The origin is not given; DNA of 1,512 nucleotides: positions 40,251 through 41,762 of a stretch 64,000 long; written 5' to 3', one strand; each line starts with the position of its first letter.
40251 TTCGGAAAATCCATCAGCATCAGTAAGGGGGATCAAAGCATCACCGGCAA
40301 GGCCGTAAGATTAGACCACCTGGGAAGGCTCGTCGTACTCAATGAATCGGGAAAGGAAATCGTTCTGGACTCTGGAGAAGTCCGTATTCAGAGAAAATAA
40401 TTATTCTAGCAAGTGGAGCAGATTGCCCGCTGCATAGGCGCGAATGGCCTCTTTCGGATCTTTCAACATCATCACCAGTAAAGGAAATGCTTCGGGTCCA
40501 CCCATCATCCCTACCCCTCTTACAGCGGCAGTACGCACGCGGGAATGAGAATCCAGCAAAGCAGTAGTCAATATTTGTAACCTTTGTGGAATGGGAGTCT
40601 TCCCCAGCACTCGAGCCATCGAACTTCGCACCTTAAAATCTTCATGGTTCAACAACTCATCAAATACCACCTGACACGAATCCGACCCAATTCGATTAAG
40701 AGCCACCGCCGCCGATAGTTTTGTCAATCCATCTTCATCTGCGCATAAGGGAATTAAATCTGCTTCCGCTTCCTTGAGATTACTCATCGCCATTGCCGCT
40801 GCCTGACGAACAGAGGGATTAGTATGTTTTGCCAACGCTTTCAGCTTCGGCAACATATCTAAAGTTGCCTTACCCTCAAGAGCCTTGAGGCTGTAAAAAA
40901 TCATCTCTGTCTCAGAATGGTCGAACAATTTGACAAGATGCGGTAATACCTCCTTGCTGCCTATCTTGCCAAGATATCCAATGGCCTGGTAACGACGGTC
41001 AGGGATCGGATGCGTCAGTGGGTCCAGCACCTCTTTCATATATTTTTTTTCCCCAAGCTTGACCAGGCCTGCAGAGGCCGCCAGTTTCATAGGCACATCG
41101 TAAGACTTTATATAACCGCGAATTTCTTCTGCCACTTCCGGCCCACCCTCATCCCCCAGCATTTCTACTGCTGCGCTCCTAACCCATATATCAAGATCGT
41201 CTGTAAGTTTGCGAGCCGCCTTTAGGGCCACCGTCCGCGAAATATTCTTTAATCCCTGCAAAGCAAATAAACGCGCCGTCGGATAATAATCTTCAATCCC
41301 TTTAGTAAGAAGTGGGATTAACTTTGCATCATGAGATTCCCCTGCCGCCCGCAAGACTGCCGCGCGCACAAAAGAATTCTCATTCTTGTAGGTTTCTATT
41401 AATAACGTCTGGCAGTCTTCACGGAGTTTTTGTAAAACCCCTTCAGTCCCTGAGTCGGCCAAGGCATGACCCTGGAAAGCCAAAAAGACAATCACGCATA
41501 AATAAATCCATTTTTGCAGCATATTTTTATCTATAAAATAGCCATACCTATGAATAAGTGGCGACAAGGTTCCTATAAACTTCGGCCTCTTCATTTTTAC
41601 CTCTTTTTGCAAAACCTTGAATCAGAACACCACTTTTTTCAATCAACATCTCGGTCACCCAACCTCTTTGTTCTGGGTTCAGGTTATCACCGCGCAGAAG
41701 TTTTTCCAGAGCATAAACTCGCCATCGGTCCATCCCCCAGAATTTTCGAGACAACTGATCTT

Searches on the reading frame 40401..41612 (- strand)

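Call 14: search_protein_families(library=pfam, proteins=[window:40401-41612:-], max_evalue=0.001)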
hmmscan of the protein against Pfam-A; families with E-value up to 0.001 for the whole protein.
window:40401-41612:- (403 aa): 6 families
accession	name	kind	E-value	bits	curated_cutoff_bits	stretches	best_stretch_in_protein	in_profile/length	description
PF13646.12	HEAT_2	-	2.2e-44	150.1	27.7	4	317-395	5-83/88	HEAT repeats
PF02985.28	HEAT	-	4.6e-23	79.5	23.5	0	254-279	2-27/31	HEAT repeat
PF03130.22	HEAT_PBS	-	5.2e-15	54.7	20.9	0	359-385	1-27/27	PBS lyase HEAT-like repeat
PF13513.12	HEAT_EZ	-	7.1e-10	39.6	27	0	252-279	28-55/55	HEAT-like repeat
PF00514.29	Arm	-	3.8e-08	33.5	20.6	0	254-279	14-39/41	Armadillo/beta-catenin-like repeat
PF01602.26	Adaptin_N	-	0.00071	18.7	37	0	252-288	114-150/524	Adaptin N terminal region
